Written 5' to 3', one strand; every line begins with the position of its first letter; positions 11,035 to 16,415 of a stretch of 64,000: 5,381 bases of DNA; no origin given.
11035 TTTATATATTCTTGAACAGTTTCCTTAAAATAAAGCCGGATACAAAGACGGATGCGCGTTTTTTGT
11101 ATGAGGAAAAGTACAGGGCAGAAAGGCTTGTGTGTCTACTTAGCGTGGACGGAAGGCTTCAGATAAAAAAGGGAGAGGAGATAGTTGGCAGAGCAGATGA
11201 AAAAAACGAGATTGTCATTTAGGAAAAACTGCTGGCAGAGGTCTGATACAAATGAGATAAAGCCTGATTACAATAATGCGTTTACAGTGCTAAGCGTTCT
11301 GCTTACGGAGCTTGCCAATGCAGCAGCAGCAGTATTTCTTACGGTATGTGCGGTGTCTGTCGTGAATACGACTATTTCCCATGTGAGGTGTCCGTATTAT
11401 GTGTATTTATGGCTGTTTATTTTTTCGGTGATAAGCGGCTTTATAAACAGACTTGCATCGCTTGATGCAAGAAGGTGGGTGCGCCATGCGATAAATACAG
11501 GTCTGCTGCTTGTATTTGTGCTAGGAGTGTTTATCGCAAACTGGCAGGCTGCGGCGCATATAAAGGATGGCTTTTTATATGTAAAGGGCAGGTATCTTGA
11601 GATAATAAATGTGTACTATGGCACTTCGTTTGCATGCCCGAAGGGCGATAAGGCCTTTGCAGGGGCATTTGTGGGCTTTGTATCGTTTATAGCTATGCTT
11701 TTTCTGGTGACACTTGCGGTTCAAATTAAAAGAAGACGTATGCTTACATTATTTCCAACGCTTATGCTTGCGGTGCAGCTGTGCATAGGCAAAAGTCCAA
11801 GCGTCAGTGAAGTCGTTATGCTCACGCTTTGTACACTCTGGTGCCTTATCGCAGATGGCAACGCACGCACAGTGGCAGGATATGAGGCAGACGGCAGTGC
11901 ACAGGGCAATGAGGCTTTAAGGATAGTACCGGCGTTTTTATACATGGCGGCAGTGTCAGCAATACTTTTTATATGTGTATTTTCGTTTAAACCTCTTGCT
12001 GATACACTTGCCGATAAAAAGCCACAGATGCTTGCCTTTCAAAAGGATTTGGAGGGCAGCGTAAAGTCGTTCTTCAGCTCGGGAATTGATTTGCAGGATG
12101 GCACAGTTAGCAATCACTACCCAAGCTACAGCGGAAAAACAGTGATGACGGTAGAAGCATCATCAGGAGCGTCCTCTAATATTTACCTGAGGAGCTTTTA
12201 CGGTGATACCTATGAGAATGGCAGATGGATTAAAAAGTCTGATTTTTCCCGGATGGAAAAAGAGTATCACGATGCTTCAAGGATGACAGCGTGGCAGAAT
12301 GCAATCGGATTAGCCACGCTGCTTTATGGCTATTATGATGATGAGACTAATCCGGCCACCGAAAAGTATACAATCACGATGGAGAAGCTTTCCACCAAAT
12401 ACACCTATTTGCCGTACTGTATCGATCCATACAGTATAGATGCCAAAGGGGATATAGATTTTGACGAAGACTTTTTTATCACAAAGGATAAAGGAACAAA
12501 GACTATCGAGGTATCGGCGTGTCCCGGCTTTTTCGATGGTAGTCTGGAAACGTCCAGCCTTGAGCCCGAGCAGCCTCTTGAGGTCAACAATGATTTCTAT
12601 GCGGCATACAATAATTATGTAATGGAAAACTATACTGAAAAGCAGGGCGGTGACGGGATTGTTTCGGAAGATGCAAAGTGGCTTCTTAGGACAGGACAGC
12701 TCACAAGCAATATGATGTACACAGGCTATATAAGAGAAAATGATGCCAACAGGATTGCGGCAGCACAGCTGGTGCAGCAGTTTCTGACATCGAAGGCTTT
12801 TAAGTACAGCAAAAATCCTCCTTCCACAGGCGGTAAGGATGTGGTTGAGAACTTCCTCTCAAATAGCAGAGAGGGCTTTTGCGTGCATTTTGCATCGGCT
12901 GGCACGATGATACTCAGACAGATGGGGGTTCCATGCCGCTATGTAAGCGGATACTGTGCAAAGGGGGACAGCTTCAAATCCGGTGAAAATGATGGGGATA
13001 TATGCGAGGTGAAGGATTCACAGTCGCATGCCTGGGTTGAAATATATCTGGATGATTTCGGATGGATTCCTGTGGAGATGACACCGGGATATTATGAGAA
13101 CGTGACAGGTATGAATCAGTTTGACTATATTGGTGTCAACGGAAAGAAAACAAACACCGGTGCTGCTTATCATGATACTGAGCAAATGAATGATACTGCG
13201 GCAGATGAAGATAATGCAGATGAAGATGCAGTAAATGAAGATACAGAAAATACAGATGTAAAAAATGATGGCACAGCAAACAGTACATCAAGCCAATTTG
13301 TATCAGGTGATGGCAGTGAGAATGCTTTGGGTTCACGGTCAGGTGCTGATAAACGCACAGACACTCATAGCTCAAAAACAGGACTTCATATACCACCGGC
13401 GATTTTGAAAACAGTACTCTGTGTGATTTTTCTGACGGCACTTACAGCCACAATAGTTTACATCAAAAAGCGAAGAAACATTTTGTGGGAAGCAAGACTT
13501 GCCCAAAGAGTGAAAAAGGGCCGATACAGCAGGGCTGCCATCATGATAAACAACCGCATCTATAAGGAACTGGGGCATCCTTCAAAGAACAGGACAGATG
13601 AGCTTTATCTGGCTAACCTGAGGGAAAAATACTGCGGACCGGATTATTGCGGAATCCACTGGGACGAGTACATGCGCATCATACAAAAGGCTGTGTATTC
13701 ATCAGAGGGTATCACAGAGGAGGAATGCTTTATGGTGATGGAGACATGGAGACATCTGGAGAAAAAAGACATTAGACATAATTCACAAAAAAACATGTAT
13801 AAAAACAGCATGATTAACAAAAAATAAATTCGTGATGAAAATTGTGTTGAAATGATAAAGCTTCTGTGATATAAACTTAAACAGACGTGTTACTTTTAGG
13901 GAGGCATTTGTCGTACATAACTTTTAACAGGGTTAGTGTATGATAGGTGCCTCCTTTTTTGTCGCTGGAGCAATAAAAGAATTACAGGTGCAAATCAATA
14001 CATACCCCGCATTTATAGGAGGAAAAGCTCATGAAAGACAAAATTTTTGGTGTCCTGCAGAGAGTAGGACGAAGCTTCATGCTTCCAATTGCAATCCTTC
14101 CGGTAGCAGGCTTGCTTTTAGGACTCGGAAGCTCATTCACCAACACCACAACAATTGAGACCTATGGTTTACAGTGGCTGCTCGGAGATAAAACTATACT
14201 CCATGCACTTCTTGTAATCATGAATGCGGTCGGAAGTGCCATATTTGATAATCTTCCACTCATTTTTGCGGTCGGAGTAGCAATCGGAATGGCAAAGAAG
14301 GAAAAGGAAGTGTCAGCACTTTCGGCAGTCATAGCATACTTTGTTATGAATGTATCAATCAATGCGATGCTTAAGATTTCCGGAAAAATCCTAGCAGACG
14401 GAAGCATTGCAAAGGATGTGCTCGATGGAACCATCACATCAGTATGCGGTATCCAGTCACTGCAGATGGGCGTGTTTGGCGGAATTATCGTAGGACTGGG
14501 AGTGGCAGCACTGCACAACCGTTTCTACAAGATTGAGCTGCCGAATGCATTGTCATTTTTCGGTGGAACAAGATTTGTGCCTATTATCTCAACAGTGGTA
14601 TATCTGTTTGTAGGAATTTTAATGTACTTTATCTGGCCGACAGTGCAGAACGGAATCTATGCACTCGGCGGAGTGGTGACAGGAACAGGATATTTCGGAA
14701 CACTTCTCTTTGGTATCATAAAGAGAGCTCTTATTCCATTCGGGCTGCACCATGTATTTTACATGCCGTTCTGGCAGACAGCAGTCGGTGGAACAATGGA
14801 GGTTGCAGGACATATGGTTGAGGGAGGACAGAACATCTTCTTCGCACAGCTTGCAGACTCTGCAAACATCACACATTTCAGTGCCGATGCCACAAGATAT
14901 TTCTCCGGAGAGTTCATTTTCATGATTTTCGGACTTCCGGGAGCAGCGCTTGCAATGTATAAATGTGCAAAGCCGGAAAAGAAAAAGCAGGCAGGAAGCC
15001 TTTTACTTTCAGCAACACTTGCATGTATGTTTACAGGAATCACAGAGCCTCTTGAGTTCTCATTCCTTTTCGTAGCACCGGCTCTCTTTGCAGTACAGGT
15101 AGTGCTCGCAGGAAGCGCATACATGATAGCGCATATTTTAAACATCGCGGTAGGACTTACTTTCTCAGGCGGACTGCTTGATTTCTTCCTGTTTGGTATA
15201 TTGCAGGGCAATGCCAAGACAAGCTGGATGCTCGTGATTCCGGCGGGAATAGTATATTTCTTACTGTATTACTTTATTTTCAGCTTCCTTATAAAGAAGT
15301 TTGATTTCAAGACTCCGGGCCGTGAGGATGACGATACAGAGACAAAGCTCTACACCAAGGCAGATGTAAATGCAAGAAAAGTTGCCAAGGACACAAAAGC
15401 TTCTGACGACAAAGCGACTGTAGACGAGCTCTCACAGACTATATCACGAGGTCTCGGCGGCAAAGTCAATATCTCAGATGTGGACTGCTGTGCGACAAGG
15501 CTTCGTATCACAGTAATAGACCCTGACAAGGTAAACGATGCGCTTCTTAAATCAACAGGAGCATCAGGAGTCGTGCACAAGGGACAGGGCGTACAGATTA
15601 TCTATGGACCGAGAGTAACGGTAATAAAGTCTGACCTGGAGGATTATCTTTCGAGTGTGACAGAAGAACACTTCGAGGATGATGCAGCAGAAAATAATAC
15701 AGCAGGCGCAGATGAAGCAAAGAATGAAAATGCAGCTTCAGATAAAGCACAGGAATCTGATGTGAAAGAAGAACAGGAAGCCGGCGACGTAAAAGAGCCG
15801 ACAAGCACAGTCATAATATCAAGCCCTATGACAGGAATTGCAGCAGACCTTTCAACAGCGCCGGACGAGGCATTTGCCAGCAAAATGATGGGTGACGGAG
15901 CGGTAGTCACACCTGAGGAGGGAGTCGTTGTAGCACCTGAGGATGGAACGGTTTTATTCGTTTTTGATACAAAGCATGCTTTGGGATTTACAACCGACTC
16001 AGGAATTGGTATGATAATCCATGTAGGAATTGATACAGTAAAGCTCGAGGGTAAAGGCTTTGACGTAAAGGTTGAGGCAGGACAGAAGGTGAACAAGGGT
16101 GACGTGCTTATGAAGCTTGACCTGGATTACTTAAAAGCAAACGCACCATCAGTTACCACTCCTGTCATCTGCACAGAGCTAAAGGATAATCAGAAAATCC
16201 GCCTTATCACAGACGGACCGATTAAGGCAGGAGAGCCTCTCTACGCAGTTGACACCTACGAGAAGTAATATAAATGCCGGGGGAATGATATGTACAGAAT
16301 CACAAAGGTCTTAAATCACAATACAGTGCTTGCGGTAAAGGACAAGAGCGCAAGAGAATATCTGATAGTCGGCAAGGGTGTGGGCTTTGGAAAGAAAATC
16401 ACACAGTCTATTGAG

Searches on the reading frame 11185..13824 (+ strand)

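Call 8: search_protein_families(library=pfam, proteins=[window:11185-13824:+], max_evalue=0.001)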
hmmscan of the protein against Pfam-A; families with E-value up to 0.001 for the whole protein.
window:11185-13824:+ (880 aa): 2 families
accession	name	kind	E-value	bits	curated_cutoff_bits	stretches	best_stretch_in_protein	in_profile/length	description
PF01841.26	Transglut_core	-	1.6e-22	80.3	23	1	514-631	5-107/108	Transglutaminase-like superfamily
PF11992.13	TgpA_N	-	1e-15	58.1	30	1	73-431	17-311/333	TgpA N-terminal domain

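Call 56: search_protein_families(library=padloc, proteins=[window:11185-13824:+], max_evalue=0.001)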
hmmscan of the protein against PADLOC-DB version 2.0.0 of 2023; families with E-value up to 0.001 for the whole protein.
window:11185-13824:+ (880 aa): 0 families

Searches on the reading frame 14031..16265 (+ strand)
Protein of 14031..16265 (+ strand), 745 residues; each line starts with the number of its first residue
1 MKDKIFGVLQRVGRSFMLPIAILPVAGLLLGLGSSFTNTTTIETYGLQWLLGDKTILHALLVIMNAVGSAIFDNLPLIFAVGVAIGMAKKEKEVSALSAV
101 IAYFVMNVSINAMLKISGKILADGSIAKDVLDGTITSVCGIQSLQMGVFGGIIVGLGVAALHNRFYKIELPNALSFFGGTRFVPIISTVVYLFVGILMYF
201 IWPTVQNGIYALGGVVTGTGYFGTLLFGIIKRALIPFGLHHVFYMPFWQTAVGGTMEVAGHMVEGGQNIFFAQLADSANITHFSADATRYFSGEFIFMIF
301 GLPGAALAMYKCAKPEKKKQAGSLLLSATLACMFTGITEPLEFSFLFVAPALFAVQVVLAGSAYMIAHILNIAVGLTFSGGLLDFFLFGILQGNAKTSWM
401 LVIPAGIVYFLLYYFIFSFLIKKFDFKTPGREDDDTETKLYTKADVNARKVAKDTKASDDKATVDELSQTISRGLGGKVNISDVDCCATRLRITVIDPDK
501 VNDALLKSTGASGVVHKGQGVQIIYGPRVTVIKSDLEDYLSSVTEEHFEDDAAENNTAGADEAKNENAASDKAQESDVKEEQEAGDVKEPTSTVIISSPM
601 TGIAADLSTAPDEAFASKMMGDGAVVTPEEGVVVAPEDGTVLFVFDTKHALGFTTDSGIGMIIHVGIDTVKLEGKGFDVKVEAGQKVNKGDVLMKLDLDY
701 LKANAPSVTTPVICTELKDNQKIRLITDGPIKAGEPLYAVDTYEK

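Call 8: search_protein_families(library=pfam, proteins=[window:14031-16265:+], max_evalue=0.001)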
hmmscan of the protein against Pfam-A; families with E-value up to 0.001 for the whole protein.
window:14031-16265:+ (745 aa): 4 families
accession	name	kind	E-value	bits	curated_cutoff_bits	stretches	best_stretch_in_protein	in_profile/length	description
PF02378.23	PTS_EIIC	-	4.9e-87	292.4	30.7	1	14-361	2-319/319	Phosphotransferase system, EIIC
PF00358.26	PTS_EIIA_1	-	3.4e-46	156.5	27.2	1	596-718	3-125/127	phosphoenolpyruvate-dependent sugar phosphotransferase system, EIIA 1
PF00367.25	PTS_EIIB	-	7.4e-14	51.3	27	1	471-502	3-34/34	phosphotransferase system, EIIB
PF13533.13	Biotin_lipoyl_2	-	0.00012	22.2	29.8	0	679-697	14-32/32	Biotin-lipoyl like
